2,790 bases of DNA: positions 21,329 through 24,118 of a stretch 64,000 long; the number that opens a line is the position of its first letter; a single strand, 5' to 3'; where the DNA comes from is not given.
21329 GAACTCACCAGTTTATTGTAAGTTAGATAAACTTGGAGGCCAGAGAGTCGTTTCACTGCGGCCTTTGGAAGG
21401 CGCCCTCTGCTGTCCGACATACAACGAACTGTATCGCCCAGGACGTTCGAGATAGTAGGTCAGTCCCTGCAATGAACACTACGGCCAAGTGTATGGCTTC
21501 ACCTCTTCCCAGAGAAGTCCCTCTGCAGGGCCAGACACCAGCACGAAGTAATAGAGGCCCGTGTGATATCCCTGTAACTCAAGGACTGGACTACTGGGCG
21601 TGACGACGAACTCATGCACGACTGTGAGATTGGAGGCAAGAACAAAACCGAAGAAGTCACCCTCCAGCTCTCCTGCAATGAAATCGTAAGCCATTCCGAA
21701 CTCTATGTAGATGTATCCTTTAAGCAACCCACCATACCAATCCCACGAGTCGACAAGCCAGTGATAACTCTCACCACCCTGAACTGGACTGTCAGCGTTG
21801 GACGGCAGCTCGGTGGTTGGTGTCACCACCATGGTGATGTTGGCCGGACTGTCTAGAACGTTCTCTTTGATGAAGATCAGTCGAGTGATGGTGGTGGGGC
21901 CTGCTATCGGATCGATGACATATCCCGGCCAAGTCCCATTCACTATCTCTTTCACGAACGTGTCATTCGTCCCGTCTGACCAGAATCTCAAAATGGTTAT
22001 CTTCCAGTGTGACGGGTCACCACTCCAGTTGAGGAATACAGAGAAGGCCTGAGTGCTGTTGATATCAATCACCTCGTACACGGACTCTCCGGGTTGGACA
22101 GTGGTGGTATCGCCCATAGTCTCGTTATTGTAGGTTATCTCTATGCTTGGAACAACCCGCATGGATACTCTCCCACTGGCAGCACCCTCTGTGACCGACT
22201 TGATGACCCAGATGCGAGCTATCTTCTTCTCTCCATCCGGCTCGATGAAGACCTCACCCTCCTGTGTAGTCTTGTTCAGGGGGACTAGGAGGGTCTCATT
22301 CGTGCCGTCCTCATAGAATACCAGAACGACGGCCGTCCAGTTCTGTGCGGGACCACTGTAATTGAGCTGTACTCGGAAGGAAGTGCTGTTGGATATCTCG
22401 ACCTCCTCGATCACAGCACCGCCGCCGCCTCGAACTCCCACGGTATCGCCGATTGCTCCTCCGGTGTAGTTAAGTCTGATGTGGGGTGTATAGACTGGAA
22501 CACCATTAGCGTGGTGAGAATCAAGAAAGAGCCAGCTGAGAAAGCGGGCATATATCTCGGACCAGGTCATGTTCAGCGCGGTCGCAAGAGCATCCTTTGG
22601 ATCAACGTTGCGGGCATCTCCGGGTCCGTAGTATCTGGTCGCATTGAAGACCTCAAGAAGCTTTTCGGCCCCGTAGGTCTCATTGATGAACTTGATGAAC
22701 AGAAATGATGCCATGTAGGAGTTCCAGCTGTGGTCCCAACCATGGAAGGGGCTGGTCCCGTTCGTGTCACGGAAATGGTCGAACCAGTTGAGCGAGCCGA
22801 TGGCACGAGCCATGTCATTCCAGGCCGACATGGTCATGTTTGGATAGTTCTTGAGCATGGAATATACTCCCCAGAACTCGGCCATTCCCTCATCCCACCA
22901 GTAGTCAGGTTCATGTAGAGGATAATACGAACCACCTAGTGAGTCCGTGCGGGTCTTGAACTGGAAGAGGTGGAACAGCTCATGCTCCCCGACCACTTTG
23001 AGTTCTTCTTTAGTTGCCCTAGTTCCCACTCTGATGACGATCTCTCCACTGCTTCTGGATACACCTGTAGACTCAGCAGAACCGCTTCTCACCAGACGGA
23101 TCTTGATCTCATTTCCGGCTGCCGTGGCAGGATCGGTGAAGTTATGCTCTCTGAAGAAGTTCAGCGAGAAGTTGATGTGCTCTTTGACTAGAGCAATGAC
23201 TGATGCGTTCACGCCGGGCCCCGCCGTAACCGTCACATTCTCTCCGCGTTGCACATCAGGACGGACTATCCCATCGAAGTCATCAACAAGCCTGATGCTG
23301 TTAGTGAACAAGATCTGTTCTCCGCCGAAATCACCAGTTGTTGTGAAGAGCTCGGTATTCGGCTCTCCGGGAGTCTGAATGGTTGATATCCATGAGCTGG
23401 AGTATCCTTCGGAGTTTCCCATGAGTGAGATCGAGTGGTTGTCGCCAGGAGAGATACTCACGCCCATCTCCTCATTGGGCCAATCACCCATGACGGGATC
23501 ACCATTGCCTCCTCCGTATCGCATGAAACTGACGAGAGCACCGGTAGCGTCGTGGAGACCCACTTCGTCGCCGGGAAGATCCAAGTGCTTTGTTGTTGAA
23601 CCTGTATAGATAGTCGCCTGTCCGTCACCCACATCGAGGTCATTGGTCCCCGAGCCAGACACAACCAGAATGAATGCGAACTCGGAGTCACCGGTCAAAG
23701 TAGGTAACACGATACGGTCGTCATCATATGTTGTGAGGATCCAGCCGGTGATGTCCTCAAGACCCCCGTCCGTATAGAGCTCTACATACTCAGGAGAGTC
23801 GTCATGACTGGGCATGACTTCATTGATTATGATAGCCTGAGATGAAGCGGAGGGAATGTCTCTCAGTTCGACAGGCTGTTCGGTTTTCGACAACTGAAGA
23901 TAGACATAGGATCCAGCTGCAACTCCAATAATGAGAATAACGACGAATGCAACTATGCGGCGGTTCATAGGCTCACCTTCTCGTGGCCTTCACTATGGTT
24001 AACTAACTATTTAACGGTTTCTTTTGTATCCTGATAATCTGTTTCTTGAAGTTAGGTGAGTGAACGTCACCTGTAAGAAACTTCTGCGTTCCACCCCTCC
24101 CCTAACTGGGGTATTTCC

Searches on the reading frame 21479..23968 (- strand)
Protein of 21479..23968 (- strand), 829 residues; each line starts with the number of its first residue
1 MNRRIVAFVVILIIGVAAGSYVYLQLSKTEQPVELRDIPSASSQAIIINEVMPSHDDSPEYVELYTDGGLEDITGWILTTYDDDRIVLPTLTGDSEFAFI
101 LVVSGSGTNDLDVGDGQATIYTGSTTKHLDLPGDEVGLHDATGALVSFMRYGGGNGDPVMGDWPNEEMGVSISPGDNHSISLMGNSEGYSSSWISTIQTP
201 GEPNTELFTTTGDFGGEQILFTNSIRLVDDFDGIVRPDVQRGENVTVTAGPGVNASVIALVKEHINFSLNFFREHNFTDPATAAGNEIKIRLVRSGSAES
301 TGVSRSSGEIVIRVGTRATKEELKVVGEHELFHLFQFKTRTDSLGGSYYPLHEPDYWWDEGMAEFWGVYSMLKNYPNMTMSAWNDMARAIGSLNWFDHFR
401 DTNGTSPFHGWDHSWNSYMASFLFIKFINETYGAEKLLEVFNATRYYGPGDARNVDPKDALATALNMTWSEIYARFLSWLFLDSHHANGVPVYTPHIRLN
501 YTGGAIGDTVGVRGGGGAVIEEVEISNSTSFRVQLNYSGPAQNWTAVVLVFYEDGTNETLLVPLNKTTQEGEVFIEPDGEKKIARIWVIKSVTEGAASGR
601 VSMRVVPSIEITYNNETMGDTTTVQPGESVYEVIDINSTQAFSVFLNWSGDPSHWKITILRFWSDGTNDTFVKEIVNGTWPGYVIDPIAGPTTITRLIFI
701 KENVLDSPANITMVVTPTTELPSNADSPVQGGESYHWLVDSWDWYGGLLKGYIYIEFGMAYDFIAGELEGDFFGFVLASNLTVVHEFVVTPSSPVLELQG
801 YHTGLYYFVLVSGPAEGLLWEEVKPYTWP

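Call 69: search_protein_families(library=pfam, proteins=[window:21479-23968:-], max_evalue=0.00001)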
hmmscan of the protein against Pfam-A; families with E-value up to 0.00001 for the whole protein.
window:21479-23968:- (829 aa): 1 family
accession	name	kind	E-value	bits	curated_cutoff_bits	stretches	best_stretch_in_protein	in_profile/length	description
PF00932.25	LTD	-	1.8e-07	32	34.3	1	40-152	2-108/109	Lamin Tail Domain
